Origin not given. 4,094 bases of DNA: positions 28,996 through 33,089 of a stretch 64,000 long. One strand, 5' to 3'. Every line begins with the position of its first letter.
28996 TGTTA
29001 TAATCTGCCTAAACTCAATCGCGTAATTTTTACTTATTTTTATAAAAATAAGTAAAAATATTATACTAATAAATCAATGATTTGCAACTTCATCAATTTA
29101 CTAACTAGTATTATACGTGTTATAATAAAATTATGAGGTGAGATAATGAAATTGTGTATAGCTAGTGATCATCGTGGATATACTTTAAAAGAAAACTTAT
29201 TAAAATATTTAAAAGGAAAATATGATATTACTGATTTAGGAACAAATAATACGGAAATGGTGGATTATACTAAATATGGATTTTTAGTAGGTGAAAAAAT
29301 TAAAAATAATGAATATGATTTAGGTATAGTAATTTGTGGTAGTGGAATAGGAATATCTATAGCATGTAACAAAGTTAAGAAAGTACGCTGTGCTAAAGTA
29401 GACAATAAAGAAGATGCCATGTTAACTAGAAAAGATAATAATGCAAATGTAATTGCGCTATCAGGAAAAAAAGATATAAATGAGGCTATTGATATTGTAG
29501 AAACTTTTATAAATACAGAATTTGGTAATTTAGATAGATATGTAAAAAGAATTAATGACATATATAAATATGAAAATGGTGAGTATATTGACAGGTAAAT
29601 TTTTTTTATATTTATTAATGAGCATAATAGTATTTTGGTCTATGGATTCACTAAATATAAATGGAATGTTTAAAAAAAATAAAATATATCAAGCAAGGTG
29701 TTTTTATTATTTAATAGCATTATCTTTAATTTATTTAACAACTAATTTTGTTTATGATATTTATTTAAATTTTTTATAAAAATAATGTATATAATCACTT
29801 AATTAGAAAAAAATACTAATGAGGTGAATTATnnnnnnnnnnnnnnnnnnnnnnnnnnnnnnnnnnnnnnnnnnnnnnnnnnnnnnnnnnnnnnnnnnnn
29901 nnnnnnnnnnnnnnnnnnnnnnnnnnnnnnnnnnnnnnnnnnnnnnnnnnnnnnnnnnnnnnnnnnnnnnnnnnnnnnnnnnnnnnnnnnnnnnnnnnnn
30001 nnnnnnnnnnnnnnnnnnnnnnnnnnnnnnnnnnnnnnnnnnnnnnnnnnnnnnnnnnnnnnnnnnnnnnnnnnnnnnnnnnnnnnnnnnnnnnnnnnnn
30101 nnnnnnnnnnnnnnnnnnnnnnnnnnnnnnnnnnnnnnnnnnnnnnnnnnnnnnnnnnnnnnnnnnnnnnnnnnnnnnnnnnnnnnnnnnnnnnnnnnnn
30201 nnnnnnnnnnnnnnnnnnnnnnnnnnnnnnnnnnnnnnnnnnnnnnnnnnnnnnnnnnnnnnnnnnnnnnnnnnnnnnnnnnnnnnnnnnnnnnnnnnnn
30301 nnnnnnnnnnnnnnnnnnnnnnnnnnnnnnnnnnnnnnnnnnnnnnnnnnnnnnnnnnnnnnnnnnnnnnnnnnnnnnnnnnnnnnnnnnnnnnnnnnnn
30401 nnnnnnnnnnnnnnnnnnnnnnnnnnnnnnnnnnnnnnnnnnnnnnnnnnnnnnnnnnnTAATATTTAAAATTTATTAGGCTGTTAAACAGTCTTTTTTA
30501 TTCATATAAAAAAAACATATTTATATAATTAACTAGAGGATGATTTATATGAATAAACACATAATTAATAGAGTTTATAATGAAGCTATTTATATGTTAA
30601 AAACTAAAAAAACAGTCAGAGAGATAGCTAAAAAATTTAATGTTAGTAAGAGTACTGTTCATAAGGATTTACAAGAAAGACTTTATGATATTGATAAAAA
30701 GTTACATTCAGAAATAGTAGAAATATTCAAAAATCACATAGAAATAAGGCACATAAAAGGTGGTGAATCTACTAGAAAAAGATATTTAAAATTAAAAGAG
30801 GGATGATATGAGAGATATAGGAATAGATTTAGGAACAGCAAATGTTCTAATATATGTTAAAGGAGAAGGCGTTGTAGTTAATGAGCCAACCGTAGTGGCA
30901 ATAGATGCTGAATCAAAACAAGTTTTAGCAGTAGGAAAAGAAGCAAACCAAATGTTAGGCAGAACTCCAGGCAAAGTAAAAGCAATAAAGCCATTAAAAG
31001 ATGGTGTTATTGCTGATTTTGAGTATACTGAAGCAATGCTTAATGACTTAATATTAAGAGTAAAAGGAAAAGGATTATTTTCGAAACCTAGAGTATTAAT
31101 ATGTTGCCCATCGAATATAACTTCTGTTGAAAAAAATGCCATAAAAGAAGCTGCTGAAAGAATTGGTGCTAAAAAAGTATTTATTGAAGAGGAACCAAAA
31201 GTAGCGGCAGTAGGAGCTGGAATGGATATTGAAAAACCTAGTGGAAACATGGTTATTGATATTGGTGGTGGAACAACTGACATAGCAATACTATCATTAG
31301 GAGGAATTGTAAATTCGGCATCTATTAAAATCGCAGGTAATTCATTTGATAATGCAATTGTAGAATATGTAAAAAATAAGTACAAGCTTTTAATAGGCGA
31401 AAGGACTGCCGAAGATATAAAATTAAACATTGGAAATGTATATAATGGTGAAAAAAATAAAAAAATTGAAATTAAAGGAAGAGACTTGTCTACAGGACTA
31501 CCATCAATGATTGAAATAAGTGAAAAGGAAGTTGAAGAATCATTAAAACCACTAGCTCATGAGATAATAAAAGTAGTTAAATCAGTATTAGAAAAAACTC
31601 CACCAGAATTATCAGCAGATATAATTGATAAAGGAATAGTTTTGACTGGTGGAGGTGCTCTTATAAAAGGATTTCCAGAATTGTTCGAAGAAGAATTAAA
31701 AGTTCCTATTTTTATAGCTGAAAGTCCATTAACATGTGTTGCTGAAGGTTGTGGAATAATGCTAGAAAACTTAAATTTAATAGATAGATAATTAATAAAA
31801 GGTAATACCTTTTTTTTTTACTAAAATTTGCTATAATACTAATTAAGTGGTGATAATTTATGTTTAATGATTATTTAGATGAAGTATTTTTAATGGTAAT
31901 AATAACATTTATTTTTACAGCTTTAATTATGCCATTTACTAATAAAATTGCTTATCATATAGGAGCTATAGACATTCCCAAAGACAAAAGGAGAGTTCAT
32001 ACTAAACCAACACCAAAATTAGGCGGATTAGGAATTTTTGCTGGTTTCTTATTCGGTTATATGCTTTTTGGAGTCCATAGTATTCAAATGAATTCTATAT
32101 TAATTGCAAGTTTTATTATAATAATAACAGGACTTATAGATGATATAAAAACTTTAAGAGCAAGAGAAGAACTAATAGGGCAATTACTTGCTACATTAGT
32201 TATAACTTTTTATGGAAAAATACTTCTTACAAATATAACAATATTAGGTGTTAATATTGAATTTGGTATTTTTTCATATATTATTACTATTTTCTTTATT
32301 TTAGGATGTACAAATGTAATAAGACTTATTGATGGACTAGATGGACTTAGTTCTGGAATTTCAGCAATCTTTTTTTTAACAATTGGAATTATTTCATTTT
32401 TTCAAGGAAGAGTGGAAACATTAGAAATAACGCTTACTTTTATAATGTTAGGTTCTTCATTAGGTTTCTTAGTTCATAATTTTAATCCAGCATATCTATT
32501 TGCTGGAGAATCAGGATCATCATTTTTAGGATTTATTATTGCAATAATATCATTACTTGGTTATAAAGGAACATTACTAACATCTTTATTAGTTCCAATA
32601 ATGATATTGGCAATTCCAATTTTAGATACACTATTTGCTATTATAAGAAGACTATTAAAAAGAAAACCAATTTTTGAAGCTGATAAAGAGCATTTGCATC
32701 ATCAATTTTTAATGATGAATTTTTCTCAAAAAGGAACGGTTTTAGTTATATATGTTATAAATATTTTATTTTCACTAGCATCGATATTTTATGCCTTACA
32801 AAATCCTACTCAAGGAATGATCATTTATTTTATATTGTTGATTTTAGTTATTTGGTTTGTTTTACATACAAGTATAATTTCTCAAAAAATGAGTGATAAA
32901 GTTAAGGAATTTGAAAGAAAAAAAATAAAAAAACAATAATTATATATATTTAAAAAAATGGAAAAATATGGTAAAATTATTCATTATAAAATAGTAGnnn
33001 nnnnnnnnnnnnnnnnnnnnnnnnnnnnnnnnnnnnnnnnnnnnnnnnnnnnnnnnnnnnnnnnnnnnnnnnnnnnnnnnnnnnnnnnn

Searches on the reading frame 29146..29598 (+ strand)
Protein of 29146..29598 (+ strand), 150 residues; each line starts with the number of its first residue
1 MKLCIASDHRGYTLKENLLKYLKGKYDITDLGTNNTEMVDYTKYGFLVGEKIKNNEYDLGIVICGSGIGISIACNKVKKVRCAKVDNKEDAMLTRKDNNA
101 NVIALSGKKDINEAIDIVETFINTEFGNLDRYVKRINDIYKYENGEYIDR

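Call 37: search_protein_families(library=pfam, proteins=[window:29146-29598:+])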
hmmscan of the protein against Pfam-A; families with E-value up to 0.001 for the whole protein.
window:29146-29598:+ (150 aa): 1 family
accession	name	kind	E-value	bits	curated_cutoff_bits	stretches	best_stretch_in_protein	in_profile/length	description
PF02502.23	LacAB_rpiB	-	3.2e-44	150.7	24.7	1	4-139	2-138/138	Ribose/Galactose Isomerase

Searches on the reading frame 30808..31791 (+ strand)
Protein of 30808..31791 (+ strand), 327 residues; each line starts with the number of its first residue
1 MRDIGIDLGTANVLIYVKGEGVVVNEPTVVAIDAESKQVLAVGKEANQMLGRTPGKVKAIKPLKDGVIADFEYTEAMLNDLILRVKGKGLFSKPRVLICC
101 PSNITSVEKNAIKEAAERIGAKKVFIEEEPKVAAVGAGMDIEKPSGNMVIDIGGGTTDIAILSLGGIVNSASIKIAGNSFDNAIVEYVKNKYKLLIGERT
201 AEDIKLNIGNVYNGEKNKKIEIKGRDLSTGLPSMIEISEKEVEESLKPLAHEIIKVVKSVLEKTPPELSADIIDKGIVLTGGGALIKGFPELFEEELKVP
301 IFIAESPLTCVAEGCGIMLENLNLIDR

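Call 37: search_protein_families(library=pfam, proteins=[window:30808-31791:+])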
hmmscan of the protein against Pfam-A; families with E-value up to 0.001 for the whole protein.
window:30808-31791:+ (327 aa): 8 families
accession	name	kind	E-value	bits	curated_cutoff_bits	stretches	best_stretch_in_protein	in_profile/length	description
PF06723.19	MreB_Mbl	-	1.9e-144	481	27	1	2-325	2-325/327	MreB/Mbl protein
PF14450.12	FtsA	-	2e-14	54.5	31.8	1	148-306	1-112/127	Cell division protein FtsA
PF00012.26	HSP70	-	4.2e-12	45.5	20.6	1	96-286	136-339/599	Hsp70 protein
PF00022.25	Actin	-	2.4e-10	40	27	1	27-191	31-190/410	Actin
PF06277.17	EutA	-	8.6e-06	25.3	27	1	132-216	127-215/475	Ethanolamine utilisation protein EutA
PF25216.1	Volactin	-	3.1e-05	24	35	1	36-315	55-317/321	Volactin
PF11104.14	PilM_2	-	0.00033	20.1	27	0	244-305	246-306/340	Type IV pilus assembly protein PilM;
PF21522.3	MreB-like_C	-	0.00043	21.3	27.8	0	149-286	1-116/123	Archaeal actin homologue MreB-like, C-terminal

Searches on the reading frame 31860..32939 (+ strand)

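Call 37: search_protein_families(library=pfam, proteins=[window:31860-32939:+])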
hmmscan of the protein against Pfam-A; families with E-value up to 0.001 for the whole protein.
window:31860-32939:+ (359 aa): 1 family
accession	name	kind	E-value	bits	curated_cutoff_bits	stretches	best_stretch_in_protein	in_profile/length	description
PF00953.26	Glycos_transf_4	-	4.6e-33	114.9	27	1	79-233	3-158/160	Glycosyl transferase family 4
